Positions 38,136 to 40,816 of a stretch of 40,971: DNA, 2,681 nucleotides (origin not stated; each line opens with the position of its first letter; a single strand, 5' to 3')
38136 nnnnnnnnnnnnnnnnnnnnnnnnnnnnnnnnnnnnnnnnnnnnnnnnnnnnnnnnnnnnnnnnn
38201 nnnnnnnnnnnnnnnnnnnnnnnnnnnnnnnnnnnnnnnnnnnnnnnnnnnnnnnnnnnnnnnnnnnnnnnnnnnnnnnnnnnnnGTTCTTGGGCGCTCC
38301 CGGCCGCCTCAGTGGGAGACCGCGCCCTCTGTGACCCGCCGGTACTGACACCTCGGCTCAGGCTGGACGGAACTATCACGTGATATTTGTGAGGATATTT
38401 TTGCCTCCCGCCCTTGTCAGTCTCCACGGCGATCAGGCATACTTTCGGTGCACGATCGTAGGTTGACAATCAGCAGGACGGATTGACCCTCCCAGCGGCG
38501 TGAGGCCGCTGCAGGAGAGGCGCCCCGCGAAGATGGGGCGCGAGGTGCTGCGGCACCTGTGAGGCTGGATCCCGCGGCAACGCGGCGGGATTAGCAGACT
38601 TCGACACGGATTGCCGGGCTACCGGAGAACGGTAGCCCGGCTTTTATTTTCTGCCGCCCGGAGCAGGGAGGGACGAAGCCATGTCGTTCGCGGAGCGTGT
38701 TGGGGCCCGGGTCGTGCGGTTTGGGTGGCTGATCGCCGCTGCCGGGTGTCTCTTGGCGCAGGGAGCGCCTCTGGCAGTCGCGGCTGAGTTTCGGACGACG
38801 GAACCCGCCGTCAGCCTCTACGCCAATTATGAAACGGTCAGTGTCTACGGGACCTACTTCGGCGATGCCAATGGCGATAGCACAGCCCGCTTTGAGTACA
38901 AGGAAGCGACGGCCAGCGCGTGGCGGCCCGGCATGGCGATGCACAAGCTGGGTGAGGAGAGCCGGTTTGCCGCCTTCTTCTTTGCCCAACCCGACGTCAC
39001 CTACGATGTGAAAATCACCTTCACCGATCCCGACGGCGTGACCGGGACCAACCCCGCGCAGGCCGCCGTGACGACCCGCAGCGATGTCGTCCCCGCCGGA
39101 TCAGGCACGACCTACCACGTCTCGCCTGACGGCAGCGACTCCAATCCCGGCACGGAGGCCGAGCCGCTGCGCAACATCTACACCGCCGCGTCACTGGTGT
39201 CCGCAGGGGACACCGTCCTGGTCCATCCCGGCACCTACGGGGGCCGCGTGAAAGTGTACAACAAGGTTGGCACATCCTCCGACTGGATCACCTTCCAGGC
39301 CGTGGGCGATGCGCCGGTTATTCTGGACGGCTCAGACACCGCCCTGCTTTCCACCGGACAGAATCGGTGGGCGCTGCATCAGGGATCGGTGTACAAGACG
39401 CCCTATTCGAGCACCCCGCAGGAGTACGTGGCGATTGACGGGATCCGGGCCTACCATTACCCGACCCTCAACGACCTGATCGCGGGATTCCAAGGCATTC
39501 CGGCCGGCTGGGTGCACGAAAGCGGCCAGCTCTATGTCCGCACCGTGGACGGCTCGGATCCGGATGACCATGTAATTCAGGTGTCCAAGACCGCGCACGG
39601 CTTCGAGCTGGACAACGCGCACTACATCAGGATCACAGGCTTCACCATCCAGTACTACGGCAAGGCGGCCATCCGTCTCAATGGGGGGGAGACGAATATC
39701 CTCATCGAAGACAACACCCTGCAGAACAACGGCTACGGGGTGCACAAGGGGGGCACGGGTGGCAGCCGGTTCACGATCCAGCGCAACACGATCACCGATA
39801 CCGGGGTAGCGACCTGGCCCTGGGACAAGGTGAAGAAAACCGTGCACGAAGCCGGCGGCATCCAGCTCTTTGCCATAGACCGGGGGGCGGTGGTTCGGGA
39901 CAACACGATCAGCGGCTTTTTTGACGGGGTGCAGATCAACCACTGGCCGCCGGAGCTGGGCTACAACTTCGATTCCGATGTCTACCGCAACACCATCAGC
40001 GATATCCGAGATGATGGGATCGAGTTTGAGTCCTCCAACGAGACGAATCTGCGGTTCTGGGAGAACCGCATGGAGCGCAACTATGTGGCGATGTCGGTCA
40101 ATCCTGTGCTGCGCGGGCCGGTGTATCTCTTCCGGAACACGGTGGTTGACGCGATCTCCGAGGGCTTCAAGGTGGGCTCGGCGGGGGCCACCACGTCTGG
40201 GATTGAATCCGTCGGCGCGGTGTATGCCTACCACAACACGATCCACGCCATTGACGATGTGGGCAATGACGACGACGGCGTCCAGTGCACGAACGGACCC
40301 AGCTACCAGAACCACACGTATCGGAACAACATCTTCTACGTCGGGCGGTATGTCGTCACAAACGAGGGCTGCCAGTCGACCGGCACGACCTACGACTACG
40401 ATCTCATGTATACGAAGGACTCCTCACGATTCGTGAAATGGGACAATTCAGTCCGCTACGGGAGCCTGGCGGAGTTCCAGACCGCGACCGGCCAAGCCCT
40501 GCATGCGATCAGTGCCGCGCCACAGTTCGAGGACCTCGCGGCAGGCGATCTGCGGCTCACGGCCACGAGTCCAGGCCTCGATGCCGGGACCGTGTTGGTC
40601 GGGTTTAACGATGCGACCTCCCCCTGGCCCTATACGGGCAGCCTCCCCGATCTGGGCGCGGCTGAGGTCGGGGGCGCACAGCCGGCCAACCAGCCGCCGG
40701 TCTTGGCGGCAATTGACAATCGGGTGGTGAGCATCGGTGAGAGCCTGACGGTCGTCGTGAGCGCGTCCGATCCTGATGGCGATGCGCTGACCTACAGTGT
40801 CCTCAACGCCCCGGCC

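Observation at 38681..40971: A 763-codon open reading frame missing from the supplied ORF track: secreted beta-helix protein with Ig-like repeats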

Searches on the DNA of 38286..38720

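Call 29: search_rna_families(source=window, start=38286, end=38720, threshold=evalue, max_evalue=10)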
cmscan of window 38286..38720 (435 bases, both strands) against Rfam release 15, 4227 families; matches with E-value up to 10: 3.
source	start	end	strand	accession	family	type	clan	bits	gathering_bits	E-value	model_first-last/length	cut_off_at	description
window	38610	38645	+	RF03848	mir-1549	Gene; miRNA;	-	14.8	91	5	1-63/63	no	mir-1549 microRNA precursor family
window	38609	38648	+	RF01390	isrG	Gene; sRNA;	-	9.9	100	1.9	1-279/279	no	isrG Hfq binding RNA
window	38505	38554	+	RF00064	HgcG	Gene; snRNA; snoRNA; HACA-box;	-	8.8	77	3.8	58-113/276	no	HgcG RNA (Pab40)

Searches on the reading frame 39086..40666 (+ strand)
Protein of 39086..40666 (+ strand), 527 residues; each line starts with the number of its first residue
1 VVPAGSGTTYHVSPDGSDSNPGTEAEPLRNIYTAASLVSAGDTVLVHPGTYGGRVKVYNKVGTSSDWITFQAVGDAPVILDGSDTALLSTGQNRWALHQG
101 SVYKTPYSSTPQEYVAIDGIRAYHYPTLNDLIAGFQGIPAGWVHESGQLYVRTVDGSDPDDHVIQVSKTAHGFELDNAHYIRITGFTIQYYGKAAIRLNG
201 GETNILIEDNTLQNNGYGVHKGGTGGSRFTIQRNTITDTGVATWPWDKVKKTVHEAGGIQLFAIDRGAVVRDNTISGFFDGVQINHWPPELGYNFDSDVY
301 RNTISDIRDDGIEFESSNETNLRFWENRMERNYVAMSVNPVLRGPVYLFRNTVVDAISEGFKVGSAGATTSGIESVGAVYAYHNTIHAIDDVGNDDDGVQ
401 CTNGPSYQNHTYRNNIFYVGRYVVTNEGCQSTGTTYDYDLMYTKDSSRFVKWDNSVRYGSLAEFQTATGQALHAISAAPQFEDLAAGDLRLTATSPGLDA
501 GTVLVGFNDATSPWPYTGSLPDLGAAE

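Call 70: find_homologous_proteins(query=A5, max_evalue=1e-20)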
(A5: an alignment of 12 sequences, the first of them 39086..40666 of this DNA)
Query A5 (12 sequences) (527 aa, profile of the alignment): 52 proteins with E <= 1e-20 among 8000 candidates.
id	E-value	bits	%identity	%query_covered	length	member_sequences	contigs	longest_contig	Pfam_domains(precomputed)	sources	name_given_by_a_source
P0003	0.0e+0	1052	66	100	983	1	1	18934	PF13229.13,PF13585.13,PF17963.8,PF07602.18,PF22842.4,PF13860.13,PF05345.19,PF19077.7,PF18911.7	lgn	-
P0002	0.0e+0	1044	67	100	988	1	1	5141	PF13229.13,PF13585.13,PF17963.8,PF07602.18,PF22842.4,PF13860.13,PF05345.19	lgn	-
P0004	3.1e-289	979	56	99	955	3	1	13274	PF13229.13,PF17963.8,PF07602.18,PF17803.8,PF22842.4,PF13620.13,PF05345.19,PF05048.20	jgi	-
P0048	6.1e-284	961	55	100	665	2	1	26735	PF13229.13,PF07602.18,PF22842.4,PF05048.20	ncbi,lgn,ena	-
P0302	3.2e-187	642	35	100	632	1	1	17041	PF13229.13,PF07602.18,PF22842.4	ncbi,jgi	ncbi:MAG: right-handed parallel beta-helix repeat-containing protein [Planctomycetota bacterium]|jgi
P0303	1.0e-160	554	32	100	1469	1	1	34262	PF24681.2,PF13415.13,PF07734.19,PF24981.2,PF22842.4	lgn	-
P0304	7.5e-144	498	38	67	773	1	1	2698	PF13229.13,PF07602.18,PF07705.18,PF22842.4,PF27154.1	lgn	-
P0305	1.1e-121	425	38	70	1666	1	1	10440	PF04015.18,PF22842.4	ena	-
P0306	5.9e-114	400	32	71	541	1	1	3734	PF22842.4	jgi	-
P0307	1.5e-111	392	32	68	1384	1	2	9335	PF13229.13,PF07602.18,PF17957.8,PF22842.4,PF00041.28,PF05048.20,PF16656.12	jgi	-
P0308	8.6e-76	273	26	97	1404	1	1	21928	PF13229.13,PF22352.3,PF00801.27,PF22842.4,PF05048.20,PF18911.7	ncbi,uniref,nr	ncbi:PKD domain-containing protein [Kribbella sp.]|uniref:PKD domain-containing protein n=1 Tax=Krib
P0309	2.3e-74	269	26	97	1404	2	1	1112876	PF13229.13,PF22352.3,PF00801.27,PF22842.4,PF05048.20,PF18911.7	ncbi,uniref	ncbi:PKD domain-containing protein [Kribbella karoonensis]|uniref:PKD domain-containing protein n=1 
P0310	3.3e-74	268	25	93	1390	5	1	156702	PF13229.13,PF22352.3,PF00801.27,PF22842.4,PF05048.20,PF18911.7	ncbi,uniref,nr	ncbi:PKD domain-containing protein [Kribbella sp. VKM Ac-2571]|uniref:PKD domain-containing protein 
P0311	2.5e-71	259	23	93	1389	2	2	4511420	PF13229.13,PF22352.3,PF00801.27,PF22842.4,PF05048.20,PF18911.7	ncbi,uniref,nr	ncbi:parallel beta-helix repeat protein [Kribbella aluminosa]|uniref:Parallel beta-helix repeat prot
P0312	1.3e-70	256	38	15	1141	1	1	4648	PF13229.13,PF07602.18,PF22842.4,PF14592.13,PF17161.11,PF05048.20,PF16656.12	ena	-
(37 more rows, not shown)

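Call 79: predict_structure(alignment_id=A5)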
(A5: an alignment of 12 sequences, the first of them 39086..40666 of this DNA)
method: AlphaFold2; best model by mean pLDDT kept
length: 527 residues; sequences in the alignment: 12
mean_pLDDT: 85.1   pTM: 0.88
mean pLDDT of the five models: 85.1, 84.9, 81.7, 80.3, 79.6
residues with pLDDT >= 90: 219; 70-90: 236; 50-70: 70; < 50: 2
segments of 3 or more residues with pLDDT < 50: none
pLDDT, mean of each block of 10 residues (from residue 1): 80 97 97 96 97 94 95 95 90 90 92 89 90 85 94 92 93 96 97 93 96 94 87 92 74 72 86 92 81 75 91 73 89 86 83 88 67 76 84 73 78 86 84 78 84 84 82 71 83 76 66 63 54
secondary structure, 60 per line:
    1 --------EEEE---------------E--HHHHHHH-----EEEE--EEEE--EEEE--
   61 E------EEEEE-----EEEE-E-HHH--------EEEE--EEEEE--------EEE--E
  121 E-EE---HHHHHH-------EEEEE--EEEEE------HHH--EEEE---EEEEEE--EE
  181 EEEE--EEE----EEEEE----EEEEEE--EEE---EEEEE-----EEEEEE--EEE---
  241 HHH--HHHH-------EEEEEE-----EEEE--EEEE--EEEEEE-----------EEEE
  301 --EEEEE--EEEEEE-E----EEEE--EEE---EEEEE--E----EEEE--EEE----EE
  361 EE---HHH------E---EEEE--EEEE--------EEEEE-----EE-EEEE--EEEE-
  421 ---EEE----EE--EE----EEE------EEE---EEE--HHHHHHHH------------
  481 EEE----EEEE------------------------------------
elements in order: E9-12 H31-37 E43-46 E49-52 E55-58 E68-72 E78-81 E96-99 E102-106 E115-117 H128-133 E141-145 E148-152 E164-167 E171-176 E179-184 E187-189 E194-198 E203-208 E211-213 E217-221 E227-232 E235-237 H246-249 E257-262 E268-271 E274-277 E280-285 E297-300 E303-307 E310-315 E322-325 E328-330 E334-338 E346-349 E352-354 E359-362 E379-382 E385-388 E397-401 E410-413 E416-419 E424-426 E441-443 E450-452 E456-458 H461-468 E481-483 E488-491

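Call 81: fold_search(model_id=the predicted structure, library=pdb)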
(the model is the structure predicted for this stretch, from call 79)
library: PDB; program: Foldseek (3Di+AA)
matches with E <= 10: 376; with E <= 0.001: 58
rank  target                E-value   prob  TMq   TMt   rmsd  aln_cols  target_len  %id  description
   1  3vst_A                4.7e-15  1.00  0.49  0.41   9.2       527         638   16  The complex structure of XylC with Tris (released 2013-02-27)
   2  5mqp_E                6.5e-11  1.00  0.48  0.43   8.0       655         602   11  Glycoside hydrolase BT_1002 (released 2017-04-05)
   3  5mqp_C                9.8e-11  1.00  0.46  0.41  10.2       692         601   12  Glycoside hydrolase BT_1002 (released 2017-04-05)
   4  5mqp_A                1.2e-10  1.00  0.45  0.41   8.9       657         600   11  Glycoside hydrolase BT_1002 (released 2017-04-05)
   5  5mqp_B                1.6e-09  1.00  0.41  0.37  11.2       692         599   12  Glycoside hydrolase BT_1002 (released 2017-04-05)
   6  1ru4                  1.7e-08  1.00  0.36  0.46  12.6       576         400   15  Crystal structure of pectate lyase Pel9A (released 2004-04-13)
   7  7v6i_A                3.1e-08  1.00  0.46  0.42  12.3       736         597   14  Crystal structure of lacto-N-biosidase BsaX from Bifidobacterium saguini, lacto-N-biose complex (released 2022-02-09)
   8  7w1c_D                9.3e-08  1.00  0.35  0.30  15.0       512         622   12  Crystal structure of Klebsiella pneumoniae K1 capsule-specific polysaccharide lyase in a P1 crystal form (released 2022-05-18)
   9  5olr_A                2.8e-07  1.00  0.37  0.44  10.4       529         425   12  Rhamnogalacturonan lyase (released 2017-11-29)
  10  7v6m_A                2.9e-07  1.00  0.36  0.34  15.8       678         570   14  Crystal structure of lacto-N-biosidase TnX from Tynzenella nexilis, lacto-N-biose complex (released 2022-02-09)
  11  7w1c_C                3.0e-07  1.00  0.29  0.25  14.9       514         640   10  Crystal structure of Klebsiella pneumoniae K1 capsule-specific polysaccharide lyase in a P1 crystal form (released 2022-05-18)
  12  7w1c_A                4.2e-07  1.00  0.33  0.28  15.7       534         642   10  Crystal structure of Klebsiella pneumoniae K1 capsule-specific polysaccharide lyase in a P1 crystal form (released 2022-05-18)
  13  5olr_C                5.7e-07  1.00  0.35  0.42   9.8       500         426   13  Rhamnogalacturonan lyase (released 2017-11-29)
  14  7w1c_B                9.8e-07  1.00  0.29  0.25  15.6       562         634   10  Crystal structure of Klebsiella pneumoniae K1 capsule-specific polysaccharide lyase in a P1 crystal form (released 2022-05-18)
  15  7w1c_E                1.2e-06  1.00  0.35  0.30  15.6       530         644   10  Crystal structure of Klebsiella pneumoniae K1 capsule-specific polysaccharide lyase in a P1 crystal form (released 2022-05-18)
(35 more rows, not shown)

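Call 94: search_protein_families(library=pfam, proteins=[P0303, P0302], max_evalue=0.01)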
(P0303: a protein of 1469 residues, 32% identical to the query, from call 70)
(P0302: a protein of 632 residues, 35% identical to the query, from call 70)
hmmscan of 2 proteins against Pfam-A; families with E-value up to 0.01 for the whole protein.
P0303 (1469 aa): 7 families
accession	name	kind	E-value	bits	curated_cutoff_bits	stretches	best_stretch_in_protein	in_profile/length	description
PF24681.1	Kelch_KLHDC2_KLHL20_DRC7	-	1.1e-12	48.2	50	1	822-1017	28-196/221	KLHDC2/KLHL20/DRC7 Kelch-repeats domain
PF24981.1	Beta-prop_ATRN-LZTR1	-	1.9e-08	34.4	50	1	822-953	69-201/289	Attractin/LZTR1 beta-propeller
PF13415.12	Kelch_3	-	6.1e-06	26.7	22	0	880-915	16-48/48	Galactose oxidase, central domain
PF07602.17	DUF1565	-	0.00014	21.7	20.3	1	128-166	3-41/257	Protein of unknown function (DUF1565)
PF13418.12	Kelch_4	-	0.00022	21.5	21.6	0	854-902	1-46/49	Galactose oxidase, central domain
PF18370.7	RGI_lyase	-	0.0029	18.4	27.8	0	1079-1152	10-79/86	Rhamnogalacturonan I lyases beta-sheet domain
PF07646.21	Kelch_2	-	0.0093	16.4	21.3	0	867-899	12-46/48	Kelch motif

P0302 (632 aa): 3 families
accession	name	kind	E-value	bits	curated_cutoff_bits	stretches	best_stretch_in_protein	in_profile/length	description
PF13229.12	Beta_helix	-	2.4e-15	56.9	25.9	1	295-453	2-137/158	Right handed beta helix region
PF07602.17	DUF1565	-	1.7e-05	24.7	20.3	1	136-171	6-41/257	Protein of unknown function (DUF1565)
PF05048.19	NosD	-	2.8e-05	24.1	23.6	1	287-452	32-172/212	Periplasmic copper-binding protein (NosD)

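Call 96: search_dna_similar(query=window:39086-40666:+, collection=phages, mode=protein, max_evalue=0.001, max_rows=8)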
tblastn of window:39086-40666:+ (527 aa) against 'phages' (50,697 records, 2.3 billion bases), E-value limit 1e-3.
Records with a match: 2; places in all: 2; records where one place covers at least 80% of the query: 0.
Best place of each record, by identity: <60% 2.
By first word of the organism name: Bacillus 2.
By host as written in the record: Bacillus subtilis W-23-S(r); Bacillus licheniformis ATCC 9945a 2.
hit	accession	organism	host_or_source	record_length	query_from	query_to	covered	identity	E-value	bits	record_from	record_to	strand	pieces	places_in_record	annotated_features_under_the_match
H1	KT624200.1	Bacillus phage SP-15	Bacillus subtilis W-23-S(r); Bacillus ...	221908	1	51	10%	45.1%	6e-4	49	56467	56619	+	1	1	pectate lyase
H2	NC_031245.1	Bacillus phage SP-15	Bacillus subtilis W-23-S(r); Bacillus ...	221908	1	51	10%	45.1%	6e-4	49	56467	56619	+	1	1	pectate lyase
